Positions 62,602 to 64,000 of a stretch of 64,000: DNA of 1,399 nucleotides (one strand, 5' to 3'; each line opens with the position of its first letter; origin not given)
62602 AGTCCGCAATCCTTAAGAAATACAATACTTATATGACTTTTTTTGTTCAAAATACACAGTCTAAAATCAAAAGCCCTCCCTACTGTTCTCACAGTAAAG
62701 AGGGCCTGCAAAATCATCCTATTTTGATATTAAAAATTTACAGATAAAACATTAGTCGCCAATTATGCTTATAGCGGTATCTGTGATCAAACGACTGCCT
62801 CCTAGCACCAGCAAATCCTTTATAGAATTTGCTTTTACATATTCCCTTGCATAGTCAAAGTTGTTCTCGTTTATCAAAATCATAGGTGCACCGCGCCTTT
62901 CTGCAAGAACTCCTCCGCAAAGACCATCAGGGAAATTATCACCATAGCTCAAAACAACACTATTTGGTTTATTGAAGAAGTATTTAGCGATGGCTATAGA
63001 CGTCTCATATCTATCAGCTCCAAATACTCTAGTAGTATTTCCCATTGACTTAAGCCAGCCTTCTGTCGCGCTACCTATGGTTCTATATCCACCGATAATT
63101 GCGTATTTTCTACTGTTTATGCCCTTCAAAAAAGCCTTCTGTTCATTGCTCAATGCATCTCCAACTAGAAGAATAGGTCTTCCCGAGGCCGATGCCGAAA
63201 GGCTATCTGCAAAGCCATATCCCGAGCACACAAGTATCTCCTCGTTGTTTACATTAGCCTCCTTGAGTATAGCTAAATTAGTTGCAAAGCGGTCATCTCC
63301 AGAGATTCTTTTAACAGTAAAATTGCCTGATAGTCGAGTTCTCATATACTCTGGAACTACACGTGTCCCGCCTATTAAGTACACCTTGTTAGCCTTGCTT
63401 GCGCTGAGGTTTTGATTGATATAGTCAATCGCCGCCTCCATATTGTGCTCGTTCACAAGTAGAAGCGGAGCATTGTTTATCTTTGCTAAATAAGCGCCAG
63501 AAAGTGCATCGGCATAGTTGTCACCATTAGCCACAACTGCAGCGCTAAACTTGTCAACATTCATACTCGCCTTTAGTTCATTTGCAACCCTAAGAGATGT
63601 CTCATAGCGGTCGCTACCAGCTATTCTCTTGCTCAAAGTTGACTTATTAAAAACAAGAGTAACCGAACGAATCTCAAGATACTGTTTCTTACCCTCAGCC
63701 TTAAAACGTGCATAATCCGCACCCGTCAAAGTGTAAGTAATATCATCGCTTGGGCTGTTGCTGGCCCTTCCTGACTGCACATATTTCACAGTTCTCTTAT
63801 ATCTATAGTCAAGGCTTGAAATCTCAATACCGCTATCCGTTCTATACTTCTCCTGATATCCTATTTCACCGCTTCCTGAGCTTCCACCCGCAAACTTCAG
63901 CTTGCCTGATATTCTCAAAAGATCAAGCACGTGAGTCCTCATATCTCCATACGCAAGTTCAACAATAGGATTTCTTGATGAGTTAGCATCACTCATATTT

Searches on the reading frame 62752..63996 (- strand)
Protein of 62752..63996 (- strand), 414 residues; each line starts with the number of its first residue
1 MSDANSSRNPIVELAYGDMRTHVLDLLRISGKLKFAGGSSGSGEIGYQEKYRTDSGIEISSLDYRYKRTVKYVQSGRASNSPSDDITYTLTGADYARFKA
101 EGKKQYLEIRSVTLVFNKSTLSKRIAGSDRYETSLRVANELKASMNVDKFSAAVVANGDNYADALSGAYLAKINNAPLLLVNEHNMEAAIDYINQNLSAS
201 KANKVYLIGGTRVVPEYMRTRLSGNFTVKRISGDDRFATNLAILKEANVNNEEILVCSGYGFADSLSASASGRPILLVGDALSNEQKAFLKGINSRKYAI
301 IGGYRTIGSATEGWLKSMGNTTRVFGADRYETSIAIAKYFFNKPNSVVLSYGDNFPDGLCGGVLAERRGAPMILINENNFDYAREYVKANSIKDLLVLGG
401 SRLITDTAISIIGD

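Call 44: search_protein_families(library=pfam, proteins=[window:62752-63996:-], max_evalue=0.0001)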
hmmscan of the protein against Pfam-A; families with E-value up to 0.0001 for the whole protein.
window:62752-63996:- (414 aa): 1 family
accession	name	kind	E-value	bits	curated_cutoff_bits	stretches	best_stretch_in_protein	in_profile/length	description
PF04122.17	CW_binding_2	-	3.6e-50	168.8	24.9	3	124-216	1-70/73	Cell wall binding domain 2 (CWB2)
